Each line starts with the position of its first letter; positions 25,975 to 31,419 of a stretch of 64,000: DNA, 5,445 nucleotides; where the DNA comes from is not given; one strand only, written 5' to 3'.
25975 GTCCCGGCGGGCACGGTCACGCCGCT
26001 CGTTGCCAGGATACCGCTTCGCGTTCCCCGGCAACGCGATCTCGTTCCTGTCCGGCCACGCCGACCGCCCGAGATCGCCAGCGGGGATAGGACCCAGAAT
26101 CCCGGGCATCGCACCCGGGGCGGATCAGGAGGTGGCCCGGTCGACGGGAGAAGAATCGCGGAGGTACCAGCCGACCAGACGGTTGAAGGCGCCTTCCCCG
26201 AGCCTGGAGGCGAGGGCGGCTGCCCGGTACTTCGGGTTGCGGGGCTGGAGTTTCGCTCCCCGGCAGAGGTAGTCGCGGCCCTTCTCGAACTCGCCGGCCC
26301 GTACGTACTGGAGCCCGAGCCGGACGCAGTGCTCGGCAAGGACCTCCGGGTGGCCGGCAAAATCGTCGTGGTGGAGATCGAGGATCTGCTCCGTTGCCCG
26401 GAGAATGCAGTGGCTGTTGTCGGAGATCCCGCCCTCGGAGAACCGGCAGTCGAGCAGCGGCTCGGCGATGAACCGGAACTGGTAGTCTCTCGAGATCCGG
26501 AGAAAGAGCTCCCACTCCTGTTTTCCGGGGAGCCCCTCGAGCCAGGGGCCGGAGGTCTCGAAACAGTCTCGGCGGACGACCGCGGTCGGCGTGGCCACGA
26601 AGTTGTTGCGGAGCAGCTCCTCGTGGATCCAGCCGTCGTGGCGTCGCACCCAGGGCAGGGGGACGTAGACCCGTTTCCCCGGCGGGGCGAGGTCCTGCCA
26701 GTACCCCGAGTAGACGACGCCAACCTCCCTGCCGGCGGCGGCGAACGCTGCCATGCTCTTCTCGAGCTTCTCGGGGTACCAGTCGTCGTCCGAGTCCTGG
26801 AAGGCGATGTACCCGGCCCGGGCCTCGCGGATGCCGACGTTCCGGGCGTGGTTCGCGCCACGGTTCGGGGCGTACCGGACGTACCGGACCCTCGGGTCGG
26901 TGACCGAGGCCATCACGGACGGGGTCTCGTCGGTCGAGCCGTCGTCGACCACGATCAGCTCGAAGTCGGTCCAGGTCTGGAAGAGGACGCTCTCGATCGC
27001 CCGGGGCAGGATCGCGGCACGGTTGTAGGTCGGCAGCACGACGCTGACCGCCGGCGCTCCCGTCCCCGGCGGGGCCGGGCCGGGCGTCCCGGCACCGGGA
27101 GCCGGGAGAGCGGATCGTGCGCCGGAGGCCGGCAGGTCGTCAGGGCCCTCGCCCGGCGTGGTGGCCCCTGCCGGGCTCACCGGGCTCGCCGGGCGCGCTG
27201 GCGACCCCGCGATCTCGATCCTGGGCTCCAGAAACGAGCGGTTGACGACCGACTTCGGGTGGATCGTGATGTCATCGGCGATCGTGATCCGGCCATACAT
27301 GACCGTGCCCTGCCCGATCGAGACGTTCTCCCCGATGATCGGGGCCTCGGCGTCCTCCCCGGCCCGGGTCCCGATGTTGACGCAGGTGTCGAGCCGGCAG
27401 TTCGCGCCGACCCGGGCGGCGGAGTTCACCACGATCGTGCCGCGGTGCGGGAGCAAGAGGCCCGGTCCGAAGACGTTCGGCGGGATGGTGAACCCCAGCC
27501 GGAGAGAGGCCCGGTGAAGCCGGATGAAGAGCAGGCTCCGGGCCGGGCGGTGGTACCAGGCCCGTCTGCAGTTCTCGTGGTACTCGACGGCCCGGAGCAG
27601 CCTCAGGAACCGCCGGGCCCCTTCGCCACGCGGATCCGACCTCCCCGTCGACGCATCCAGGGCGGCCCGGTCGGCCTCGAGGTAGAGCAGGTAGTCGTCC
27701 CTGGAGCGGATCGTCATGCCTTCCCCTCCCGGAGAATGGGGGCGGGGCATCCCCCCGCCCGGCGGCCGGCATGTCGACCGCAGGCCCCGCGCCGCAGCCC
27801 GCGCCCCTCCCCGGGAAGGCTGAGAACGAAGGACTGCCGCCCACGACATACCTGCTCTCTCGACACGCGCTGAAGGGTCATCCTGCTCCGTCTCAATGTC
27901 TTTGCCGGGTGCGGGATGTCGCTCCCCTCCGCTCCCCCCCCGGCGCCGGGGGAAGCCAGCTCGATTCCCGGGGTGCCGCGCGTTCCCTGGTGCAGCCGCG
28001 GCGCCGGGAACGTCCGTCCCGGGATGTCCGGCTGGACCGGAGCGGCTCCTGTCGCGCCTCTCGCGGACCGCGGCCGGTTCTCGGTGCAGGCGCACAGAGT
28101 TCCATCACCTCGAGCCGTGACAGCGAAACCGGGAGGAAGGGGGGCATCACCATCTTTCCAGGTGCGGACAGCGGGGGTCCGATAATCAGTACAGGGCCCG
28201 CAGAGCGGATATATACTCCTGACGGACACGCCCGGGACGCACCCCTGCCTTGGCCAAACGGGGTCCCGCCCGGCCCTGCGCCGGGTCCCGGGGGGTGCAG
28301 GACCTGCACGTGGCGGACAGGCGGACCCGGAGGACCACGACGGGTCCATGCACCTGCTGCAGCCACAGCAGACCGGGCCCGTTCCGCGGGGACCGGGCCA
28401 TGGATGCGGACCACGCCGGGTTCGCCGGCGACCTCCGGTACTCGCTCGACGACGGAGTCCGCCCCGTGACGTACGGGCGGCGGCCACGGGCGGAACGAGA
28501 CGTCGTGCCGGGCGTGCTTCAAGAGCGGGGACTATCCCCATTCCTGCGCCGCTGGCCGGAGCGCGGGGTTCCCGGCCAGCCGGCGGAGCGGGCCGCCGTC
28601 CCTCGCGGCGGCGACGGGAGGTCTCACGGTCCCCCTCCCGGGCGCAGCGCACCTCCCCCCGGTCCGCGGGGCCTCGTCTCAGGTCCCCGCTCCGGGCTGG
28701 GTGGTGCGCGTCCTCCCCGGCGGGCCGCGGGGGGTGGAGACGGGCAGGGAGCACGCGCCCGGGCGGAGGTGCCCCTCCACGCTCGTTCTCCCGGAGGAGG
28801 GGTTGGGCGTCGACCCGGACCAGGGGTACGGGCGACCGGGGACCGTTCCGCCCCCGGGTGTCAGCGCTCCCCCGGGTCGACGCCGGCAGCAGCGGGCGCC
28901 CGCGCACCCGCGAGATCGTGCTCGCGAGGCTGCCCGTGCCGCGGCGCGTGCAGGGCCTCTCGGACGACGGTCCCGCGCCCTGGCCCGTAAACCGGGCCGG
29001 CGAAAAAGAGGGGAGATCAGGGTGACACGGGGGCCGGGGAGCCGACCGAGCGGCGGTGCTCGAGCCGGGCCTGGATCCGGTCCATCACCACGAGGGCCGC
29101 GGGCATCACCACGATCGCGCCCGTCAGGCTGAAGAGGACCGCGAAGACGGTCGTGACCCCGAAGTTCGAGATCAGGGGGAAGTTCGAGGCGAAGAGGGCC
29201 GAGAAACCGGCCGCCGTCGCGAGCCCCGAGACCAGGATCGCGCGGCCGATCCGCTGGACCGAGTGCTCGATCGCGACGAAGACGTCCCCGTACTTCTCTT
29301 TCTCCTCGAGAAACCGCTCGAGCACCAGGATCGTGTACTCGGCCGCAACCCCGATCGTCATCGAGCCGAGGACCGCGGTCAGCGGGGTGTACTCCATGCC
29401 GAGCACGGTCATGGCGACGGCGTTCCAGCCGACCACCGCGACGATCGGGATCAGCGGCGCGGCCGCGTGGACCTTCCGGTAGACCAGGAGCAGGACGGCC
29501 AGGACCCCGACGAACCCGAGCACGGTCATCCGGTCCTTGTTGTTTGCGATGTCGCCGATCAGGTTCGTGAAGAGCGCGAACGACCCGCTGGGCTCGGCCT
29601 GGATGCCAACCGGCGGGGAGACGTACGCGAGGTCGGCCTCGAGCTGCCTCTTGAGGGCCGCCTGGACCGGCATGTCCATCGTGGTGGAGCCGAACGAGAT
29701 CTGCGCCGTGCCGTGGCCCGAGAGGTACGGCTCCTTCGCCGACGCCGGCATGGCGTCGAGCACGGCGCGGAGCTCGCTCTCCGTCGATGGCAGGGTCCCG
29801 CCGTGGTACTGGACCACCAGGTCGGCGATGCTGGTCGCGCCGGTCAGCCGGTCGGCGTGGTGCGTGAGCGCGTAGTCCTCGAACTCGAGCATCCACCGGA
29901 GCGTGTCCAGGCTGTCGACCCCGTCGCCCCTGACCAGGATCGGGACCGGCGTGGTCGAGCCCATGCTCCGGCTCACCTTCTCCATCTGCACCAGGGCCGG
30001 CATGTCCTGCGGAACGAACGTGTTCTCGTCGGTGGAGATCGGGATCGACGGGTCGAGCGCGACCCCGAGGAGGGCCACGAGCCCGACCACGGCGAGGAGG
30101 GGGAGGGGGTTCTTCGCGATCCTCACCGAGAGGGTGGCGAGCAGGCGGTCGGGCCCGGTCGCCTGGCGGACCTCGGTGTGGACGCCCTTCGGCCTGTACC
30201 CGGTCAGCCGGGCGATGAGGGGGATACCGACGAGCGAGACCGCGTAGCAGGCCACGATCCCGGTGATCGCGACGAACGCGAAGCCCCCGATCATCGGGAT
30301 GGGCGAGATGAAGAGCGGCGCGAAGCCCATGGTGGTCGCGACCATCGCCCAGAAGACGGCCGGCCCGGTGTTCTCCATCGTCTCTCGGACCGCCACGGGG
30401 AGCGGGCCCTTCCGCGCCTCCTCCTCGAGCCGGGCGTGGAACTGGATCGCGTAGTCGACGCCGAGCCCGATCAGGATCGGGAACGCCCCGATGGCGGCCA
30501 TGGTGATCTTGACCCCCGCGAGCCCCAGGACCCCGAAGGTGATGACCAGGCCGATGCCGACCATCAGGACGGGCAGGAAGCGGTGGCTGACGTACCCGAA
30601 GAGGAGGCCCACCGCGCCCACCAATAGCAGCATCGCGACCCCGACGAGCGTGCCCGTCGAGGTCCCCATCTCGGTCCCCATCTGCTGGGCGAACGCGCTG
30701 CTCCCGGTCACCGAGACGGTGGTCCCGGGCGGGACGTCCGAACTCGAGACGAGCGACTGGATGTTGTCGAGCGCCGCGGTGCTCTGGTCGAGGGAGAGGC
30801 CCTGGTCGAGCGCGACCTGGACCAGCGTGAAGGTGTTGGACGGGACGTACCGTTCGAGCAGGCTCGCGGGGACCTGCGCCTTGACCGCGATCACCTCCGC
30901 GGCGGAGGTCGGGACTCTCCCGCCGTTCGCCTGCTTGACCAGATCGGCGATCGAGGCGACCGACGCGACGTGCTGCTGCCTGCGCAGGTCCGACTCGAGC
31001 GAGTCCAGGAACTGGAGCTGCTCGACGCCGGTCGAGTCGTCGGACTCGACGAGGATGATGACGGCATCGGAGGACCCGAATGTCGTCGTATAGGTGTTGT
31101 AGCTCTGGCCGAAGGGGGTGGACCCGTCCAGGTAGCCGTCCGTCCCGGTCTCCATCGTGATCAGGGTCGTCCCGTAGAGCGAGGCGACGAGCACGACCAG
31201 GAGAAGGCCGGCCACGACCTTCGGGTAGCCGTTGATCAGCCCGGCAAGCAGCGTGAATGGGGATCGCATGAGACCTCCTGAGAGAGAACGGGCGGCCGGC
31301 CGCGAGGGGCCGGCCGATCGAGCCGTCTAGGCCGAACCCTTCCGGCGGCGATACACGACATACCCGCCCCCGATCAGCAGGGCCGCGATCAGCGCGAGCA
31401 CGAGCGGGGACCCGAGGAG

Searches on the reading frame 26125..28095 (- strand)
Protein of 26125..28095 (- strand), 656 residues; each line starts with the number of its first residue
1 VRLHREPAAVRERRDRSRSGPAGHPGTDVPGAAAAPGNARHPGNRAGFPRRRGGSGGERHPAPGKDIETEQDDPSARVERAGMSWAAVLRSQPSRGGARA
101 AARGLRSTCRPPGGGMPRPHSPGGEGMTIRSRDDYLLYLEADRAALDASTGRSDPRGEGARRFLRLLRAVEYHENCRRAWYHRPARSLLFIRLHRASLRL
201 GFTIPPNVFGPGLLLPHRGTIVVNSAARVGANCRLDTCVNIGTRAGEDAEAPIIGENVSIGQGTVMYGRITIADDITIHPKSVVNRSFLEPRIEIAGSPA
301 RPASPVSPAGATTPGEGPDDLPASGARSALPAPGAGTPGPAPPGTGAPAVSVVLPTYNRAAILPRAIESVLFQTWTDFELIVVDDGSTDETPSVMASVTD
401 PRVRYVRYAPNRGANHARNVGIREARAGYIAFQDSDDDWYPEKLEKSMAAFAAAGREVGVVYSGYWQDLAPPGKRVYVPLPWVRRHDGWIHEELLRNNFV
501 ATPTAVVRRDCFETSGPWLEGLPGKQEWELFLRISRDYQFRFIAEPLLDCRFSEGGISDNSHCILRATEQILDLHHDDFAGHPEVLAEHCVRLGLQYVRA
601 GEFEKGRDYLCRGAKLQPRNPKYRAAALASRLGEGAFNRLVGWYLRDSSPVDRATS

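Call 27: search_protein_families(library=pfam, proteins=[window:26125-28095:-], max_evalue=0.001)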
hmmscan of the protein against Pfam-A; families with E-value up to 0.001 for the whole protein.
window:26125-28095:- (656 aa): 4 families
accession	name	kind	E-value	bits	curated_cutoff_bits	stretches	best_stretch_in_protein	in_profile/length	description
PF00535.33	Glycos_transf_2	-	5.6e-31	108.2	23.3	1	351-468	1-122/168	Glycosyl transferase family 2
PF10111.15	Glyco_tranf_2_2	-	1.5e-11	44.8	27.3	1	368-449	17-104/276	Glycosyltransferase like family 2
PF13641.12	Glyco_tranf_2_3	-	1.1e-06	29.2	27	1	348-458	1-116/230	Glycosyltransferase like family 2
PF00132.30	Hexapep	-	9.4e-05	22.4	27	1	252-286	2-36/36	Bacterial transferase hexapeptide (six repeats)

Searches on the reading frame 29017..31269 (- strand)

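Call 27: search_protein_families(library=pfam, proteins=[window:29017-31269:-], max_evalue=0.001)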
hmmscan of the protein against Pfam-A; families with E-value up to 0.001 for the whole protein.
window:29017-31269:- (750 aa): 4 families
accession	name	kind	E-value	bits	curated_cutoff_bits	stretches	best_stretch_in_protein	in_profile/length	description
PF03176.21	MMPL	-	6.6e-41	140.8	20.5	2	65-389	25-331/333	MMPL family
PF12349.14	Sterol-sensing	-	7.6e-08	32.8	22.3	1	233-344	12-124/153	Sterol-sensing domain of SREBP cleavage-activation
PF02355.23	SecD_SecF_C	-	7.7e-07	29.1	20.5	1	193-341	21-171/189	Protein export membrane protein SecD/SecF, C-terminal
PF02460.24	Patched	-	6.4e-05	23.2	23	0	234-343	35-144/156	Patched SSD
